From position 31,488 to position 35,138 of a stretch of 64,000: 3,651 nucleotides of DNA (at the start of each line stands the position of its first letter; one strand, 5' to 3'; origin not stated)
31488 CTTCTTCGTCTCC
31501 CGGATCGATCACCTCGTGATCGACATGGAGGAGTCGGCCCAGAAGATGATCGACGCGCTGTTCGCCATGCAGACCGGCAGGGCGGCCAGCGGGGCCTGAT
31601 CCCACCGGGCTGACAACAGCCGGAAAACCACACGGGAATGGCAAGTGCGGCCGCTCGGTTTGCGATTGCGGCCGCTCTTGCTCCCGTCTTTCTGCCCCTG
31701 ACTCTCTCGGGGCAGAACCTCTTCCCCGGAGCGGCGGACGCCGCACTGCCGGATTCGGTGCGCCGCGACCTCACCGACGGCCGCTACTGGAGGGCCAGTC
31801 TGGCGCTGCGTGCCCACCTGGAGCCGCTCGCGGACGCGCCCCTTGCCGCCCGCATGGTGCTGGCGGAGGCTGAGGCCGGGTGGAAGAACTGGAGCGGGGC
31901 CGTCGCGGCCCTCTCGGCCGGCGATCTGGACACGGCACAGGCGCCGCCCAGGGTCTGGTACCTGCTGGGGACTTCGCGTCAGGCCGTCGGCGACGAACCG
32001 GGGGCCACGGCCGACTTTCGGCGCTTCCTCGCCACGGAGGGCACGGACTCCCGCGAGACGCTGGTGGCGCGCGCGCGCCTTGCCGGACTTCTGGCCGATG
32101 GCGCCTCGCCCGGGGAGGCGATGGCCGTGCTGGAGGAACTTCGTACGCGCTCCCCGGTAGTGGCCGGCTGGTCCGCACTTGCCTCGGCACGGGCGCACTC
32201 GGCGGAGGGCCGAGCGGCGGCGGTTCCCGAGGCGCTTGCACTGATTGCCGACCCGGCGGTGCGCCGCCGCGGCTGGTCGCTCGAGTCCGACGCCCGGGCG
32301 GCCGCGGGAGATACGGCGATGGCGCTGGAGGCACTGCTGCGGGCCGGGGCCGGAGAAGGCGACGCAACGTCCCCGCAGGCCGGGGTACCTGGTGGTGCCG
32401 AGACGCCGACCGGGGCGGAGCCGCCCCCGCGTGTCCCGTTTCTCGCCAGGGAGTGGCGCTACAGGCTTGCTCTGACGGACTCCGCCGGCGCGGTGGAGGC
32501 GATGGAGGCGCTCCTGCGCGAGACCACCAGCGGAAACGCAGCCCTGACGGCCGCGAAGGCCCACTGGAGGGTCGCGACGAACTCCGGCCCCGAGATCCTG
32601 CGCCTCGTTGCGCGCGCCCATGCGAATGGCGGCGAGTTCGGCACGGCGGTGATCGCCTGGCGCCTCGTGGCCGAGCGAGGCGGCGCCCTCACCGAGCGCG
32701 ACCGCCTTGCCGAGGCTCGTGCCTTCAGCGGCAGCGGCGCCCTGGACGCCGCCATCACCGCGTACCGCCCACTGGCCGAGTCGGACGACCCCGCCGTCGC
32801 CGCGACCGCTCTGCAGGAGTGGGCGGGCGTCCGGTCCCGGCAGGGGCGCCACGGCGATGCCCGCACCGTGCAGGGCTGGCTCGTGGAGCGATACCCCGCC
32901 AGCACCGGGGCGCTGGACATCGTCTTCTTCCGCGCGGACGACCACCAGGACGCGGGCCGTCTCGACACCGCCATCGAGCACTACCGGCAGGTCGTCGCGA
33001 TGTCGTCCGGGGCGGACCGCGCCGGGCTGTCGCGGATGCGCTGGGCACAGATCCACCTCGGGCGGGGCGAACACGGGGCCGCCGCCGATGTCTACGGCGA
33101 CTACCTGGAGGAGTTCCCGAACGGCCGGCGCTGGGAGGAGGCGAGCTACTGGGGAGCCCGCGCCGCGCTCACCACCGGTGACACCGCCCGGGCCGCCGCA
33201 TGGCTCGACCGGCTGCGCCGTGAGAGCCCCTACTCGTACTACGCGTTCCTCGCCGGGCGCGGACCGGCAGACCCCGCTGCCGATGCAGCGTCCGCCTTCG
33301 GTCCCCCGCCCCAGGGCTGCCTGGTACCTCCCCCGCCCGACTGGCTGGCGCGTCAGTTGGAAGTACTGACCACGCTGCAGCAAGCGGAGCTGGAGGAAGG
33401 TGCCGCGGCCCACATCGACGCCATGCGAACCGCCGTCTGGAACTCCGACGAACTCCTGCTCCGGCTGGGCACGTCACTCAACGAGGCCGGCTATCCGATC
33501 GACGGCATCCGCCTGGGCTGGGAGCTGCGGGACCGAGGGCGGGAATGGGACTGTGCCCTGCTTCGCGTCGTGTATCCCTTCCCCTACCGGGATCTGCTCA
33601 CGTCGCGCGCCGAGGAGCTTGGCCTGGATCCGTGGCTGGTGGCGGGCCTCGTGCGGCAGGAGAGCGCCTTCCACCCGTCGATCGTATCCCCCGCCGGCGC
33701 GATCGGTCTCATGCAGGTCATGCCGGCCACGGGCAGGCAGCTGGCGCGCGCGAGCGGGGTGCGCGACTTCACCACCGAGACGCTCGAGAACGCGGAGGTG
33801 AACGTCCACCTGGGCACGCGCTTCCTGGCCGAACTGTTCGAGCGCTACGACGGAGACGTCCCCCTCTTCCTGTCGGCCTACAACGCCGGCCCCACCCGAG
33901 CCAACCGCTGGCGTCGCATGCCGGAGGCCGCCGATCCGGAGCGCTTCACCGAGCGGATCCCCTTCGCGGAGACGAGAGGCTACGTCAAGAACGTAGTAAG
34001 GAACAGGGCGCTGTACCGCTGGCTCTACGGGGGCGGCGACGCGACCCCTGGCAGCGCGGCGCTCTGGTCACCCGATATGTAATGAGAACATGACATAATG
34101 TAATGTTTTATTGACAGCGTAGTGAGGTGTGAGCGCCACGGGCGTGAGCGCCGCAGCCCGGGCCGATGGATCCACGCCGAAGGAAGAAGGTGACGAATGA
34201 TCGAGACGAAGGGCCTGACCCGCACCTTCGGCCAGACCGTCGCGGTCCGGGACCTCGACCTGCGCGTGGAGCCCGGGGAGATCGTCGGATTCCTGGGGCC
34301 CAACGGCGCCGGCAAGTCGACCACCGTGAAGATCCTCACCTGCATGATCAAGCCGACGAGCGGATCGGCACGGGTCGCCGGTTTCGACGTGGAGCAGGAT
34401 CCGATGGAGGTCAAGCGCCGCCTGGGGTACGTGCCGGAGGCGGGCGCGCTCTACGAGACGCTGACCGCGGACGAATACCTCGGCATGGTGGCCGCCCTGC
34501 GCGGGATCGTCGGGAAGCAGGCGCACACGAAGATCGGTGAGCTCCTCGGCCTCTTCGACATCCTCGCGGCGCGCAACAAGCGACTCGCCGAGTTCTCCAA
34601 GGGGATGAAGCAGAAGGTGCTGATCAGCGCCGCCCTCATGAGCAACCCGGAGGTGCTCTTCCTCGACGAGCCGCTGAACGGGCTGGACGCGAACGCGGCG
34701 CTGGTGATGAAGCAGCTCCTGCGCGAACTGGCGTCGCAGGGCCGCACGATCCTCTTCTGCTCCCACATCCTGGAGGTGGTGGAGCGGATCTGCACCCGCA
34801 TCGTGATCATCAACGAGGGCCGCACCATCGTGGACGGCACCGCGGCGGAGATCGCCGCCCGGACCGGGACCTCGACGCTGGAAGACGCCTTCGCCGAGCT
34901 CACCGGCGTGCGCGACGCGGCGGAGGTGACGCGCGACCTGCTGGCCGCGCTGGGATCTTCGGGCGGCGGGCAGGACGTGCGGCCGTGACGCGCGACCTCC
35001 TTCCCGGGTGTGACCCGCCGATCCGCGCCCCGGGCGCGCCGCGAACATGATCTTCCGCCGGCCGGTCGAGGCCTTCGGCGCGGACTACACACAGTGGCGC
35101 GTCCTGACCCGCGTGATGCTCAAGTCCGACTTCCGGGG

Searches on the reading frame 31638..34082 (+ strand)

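Call 7: search_protein_families(library=pfam, proteins=[window:31638-34082:+])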
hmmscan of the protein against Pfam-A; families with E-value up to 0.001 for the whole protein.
window:31638-34082:+ (814 aa): 6 families
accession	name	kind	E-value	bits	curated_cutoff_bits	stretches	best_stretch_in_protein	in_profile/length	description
PF01464.25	SLT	-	4.4e-25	88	21.3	1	657-766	6-112/117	Transglycosylase SLT domain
PF07719.23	TPR_2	-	1.8e-06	28.1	27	0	430-454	5-29/34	Tetratricopeptide repeat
PF13432.12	TPR_16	-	1.8e-05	25.5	32.7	1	432-495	3-63/65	Tetratricopeptide repeat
PF09976.15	TPR_21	-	7.3e-05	23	25.5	0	401-483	51-133/193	Tetratricopeptide repeat-like domain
PF14559.12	TPR_19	-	0.00023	21.9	25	0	474-532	2-57/68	Tetratricopeptide repeat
PF13428.12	TPR_14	-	0.00076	20.4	23.5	0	467-497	5-35/44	Tetratricopeptide repeat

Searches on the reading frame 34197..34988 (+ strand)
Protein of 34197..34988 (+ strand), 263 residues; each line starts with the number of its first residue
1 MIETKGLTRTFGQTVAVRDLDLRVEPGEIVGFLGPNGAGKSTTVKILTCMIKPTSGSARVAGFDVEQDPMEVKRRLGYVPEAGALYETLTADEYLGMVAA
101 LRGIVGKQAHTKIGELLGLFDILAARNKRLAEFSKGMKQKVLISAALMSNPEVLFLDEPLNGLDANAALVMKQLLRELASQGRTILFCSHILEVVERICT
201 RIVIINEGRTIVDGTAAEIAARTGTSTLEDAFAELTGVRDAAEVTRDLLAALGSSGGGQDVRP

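Call 7: search_protein_families(library=pfam, proteins=[window:34197-34988:+])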
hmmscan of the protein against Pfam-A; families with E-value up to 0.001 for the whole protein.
window:34197-34988:+ (263 aa): 2 families
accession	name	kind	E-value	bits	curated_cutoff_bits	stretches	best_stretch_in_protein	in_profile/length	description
PF00005.33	ABC_tran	-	7e-28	98.4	25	1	18-161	2-137/137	ABC transporter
PF13304.12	AAA_21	-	2e-10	41.7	27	1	129-195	234-303/304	AAA domain, putative AbiEii toxin, Type IV TA system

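Call 8: find_encoding_contigs(protein=window:34197-34988:+, flank=3000, max_places=6)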
Protein window:34197-34988:+ (263 aa): 4 contigs read that carry it; 2 places shown.
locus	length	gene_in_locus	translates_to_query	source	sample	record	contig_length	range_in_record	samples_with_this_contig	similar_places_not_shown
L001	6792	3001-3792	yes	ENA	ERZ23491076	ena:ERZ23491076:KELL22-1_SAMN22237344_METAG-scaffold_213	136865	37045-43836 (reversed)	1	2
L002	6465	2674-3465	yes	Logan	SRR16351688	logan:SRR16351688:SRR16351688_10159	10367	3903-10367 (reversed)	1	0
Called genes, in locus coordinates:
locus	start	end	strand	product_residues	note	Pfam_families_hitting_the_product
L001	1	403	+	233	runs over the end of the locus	PF01618:MotA_ExbB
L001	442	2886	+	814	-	PF13432:TPR_16 (faint), PF07719:TPR_2 (faint), PF01464:SLT, PF27553:SLT_superhelical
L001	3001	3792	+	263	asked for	PF00005:ABC_tran, PF13304:AAA_21 (weak)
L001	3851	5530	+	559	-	-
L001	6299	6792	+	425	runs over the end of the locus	-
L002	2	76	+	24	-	?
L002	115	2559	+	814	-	PF13432:TPR_16 (faint), PF07719:TPR_2 (faint), PF01464:SLT, PF27553:SLT_superhelical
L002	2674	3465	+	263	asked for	PF00005:ABC_tran, PF13304:AAA_21 (weak)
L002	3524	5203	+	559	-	-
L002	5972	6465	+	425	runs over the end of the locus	-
